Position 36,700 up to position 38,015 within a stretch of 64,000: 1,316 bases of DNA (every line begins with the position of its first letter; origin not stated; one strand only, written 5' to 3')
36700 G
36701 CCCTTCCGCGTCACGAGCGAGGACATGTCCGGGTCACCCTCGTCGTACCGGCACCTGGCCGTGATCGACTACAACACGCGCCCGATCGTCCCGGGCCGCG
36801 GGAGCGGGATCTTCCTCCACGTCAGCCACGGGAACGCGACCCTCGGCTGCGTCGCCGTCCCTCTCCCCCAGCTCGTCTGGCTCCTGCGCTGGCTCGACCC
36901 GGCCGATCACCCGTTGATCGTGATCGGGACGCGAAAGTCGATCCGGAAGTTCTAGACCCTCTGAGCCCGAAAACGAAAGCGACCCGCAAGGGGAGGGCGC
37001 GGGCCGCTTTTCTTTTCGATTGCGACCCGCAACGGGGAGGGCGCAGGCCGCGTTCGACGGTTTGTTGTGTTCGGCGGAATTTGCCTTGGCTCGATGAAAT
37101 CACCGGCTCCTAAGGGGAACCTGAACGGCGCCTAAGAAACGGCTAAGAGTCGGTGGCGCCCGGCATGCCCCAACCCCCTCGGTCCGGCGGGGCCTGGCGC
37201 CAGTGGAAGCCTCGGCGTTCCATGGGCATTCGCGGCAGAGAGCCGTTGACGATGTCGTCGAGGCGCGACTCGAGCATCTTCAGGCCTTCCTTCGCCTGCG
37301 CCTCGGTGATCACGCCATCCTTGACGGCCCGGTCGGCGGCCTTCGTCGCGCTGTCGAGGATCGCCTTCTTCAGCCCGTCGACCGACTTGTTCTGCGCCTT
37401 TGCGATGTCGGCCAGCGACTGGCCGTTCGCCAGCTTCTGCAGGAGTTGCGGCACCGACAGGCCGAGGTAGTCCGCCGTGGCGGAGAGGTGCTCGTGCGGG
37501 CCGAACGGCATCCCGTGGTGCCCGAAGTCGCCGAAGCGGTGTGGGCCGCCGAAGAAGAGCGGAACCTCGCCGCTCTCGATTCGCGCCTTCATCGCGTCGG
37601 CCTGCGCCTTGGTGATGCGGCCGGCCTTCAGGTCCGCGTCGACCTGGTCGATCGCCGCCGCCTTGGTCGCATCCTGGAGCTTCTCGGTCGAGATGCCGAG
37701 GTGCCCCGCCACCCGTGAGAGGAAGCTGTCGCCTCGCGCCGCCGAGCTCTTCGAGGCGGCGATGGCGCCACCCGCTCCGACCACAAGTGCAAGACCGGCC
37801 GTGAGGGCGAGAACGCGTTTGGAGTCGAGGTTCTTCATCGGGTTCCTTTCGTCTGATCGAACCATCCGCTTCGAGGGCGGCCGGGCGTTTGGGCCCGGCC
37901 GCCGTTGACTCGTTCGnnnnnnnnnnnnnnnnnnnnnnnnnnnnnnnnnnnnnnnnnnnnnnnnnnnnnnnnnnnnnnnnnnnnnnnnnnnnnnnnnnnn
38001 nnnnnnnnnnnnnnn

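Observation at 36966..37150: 6C-like small RNA preceded by a phased array of response-regulator-type octamers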

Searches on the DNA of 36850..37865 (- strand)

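Call 4: search_rna_families(source=window, start=36850, end=37250, threshold=evalue, max_evalue=10, show_alignments=5)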
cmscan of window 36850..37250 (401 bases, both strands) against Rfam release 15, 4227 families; matches with E-value up to 10: 9.
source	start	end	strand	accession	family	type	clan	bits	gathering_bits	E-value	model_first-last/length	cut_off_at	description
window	36972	37062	-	RF02344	ar14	Gene; sRNA;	-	26.4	58.8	0.0041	1-123/123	no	Alphaproteobacterial ar14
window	36972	37054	-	RF01066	6C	Cis-reg;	-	24.7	47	0.31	1-75/75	no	6C RNA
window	36971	37053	-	RF01812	Pxr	Gene; sRNA;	-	18.6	80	0.53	1-109/109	no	Pxr regulatory sRNA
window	36864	36929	-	RF02163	sR-tMet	Gene; snRNA; snoRNA; CD-box;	-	15.5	50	5.5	1-72/72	no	Small nucleolar RNA sR-tMet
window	37155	37239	+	RF00094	HDV_ribozyme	Gene; ribozyme;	-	15.3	50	9.2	1-89/89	no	Hepatitis delta virus ribozyme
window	36973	37075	-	RF00506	Thr_leader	Cis-reg; leader;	-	15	55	3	1-118/118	no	Threonine operon leader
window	36991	37046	+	RF02040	HOTTIP_1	Gene; lncRNA;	-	13.7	50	1.5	1-57/57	no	HOXA transcript at the distal tip, conserved region 1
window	36890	36941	-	RF01944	mir-2518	Gene; miRNA;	-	13.6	61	8.2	1-67/67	no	mir-2518 microRNA precursor family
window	37026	37060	-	RF01333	CRISPR-DR20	Gene; CRISPR;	-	13.4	42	8.5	1-36/36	no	CRISPR RNA direct repeat element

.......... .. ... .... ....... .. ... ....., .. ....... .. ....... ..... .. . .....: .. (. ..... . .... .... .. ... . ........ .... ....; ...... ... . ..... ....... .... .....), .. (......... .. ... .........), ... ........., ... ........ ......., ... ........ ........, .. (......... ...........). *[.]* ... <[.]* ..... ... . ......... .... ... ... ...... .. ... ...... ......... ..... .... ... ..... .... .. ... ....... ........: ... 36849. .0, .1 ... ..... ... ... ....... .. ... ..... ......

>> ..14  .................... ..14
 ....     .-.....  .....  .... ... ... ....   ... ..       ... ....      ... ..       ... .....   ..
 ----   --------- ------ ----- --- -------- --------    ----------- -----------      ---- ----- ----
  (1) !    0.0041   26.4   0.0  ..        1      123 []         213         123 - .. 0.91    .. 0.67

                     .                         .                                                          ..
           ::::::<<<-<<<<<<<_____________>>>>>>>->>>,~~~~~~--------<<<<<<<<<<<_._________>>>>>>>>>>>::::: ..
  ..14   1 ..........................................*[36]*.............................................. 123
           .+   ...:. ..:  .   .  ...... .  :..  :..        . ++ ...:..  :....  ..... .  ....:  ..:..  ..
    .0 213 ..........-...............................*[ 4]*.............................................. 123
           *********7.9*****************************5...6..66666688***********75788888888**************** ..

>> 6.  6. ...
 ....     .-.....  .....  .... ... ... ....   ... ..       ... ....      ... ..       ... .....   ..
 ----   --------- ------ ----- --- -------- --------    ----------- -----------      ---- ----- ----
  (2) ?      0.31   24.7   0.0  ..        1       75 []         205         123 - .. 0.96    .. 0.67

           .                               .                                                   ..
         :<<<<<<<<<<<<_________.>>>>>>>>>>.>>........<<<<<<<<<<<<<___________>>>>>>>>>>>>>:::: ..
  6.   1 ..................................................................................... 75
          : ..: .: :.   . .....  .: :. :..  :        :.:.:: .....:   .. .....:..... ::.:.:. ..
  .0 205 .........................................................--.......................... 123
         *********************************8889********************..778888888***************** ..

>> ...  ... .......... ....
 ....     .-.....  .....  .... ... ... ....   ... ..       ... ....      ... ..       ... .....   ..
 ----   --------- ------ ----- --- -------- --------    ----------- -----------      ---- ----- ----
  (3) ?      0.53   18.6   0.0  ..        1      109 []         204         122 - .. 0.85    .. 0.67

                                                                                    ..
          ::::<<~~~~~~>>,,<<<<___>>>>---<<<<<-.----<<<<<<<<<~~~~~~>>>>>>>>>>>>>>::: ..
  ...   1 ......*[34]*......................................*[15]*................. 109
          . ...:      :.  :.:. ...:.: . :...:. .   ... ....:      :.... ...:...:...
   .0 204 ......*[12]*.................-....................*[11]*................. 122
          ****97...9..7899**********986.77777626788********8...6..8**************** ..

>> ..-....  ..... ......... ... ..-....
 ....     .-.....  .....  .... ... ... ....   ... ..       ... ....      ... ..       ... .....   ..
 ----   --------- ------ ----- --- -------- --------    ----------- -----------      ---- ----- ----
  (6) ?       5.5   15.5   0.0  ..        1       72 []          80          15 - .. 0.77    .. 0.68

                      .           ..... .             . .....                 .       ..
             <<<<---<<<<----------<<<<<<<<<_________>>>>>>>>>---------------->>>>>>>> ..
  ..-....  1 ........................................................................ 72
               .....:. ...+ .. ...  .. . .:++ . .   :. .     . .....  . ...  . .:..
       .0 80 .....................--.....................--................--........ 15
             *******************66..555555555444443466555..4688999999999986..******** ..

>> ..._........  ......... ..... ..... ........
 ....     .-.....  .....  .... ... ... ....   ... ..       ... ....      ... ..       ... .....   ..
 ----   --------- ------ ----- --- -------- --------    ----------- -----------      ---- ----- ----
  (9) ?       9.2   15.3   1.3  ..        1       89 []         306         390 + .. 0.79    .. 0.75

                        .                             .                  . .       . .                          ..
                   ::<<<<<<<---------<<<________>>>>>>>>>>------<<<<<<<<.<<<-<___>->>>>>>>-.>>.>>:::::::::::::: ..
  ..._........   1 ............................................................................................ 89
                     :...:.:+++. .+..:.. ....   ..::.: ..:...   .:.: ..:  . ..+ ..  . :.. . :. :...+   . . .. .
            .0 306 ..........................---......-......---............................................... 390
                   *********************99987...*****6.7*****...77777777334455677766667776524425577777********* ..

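Call 41: search_rna_families(sources=[L077, L034, L046, L079, L065, L073, L047, L074, L043, L045, L071, L067], threshold=evalue, max_evalue=10, show_alignments=2)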
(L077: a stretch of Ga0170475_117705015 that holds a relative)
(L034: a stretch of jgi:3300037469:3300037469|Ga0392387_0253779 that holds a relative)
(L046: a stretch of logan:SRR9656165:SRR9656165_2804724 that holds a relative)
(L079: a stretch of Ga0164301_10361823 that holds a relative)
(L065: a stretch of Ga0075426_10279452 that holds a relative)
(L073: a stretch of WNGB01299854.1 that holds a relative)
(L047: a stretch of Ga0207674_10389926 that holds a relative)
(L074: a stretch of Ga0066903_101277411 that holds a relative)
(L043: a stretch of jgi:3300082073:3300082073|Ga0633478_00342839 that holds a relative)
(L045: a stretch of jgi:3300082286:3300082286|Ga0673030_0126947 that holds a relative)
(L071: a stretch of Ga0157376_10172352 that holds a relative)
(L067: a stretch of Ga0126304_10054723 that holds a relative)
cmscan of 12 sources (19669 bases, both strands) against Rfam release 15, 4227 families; matches with E-value up to 10: 12.
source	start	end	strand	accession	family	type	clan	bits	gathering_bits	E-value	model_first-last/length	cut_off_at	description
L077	1188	1267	-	RF01066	6C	Cis-reg;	-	26.9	47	6.2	1-75/75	no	6C RNA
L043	2001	2080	+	RF03870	mir-2040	Gene; miRNA;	-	25.4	51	0.66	1-81/81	no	mir-2040 microRNA precursor family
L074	755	857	-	RF00506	Thr_leader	Cis-reg; leader;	-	23.8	55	1.2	1-118/118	no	Threonine operon leader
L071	1881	1935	+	RF02938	COG2827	Gene; sRNA;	-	23.5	49.1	2.7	21-71/77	no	COG2827 RNA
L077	1189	1270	-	RF00506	Thr_leader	Cis-reg; leader;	-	23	55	1.9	1-118/118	no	Threonine operon leader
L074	622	732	-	RF00506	Thr_leader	Cis-reg; leader;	-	22.6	55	2.3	1-118/118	no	Threonine operon leader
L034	1438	1529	+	RF02344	ar14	Gene; sRNA;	-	22.5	58.8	1.4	1-123/123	no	Alphaproteobacterial ar14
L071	1909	1929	+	RF02784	SorX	Gene; sRNA;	-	17.5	46.6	4.8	47-67/73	no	Singlet oxygen resistance RNA X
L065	571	636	+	RF01276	sR53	Gene; snRNA; snoRNA; CD-box;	-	17.2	49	5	1-60/60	no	Small nucleolar RNA sR53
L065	907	920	+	RF01727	SAM-SAH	Cis-reg; riboswitch;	-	17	40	9.4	11-24/49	no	SAM/SAH riboswitch aptamer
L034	598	618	-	RF02784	SorX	Gene; sRNA;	-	16.7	46.6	8.8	47-67/73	no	Singlet oxygen resistance RNA X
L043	1068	1120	+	RF02602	BASRCI414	Gene; sRNA;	-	15.3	270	8.7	53-111/229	no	Brucella sRNA CI414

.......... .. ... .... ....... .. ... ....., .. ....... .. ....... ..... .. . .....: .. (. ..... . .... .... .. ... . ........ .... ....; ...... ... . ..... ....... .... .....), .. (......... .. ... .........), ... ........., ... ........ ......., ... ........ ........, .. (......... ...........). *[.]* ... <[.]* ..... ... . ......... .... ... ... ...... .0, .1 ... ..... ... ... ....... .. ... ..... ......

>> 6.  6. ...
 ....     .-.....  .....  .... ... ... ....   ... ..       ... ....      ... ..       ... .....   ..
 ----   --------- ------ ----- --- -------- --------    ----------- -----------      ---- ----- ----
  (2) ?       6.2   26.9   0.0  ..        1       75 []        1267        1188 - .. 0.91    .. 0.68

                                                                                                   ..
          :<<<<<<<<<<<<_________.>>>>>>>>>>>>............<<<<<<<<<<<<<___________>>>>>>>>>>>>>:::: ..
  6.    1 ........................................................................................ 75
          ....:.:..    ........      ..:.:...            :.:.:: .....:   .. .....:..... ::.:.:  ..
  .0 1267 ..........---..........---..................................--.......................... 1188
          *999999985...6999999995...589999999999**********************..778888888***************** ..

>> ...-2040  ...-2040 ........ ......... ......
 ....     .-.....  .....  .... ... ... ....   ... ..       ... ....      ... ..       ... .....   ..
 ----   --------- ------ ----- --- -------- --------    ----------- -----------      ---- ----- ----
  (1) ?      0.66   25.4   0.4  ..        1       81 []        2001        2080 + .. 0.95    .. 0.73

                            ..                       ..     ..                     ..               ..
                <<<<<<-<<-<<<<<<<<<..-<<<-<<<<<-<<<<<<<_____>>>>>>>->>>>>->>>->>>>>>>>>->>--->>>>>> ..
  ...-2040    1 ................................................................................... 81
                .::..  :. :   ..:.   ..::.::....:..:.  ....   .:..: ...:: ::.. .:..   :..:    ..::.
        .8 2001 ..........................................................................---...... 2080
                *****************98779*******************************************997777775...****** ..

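Call 48: build_rna_model(alignment_id=A3)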
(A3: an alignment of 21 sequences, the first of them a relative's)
Model R1 built from alignment A3 (21 sequences, 92 columns); structure: RNAalifold consensus.
model positions 84; base pairs 13; branch points 0; effective number of sequences 1.77; information 0.676 bits per position. Calibrated on 0.2 Mb of random sequence (short: E-values are rough).
structure used (alignment columns):
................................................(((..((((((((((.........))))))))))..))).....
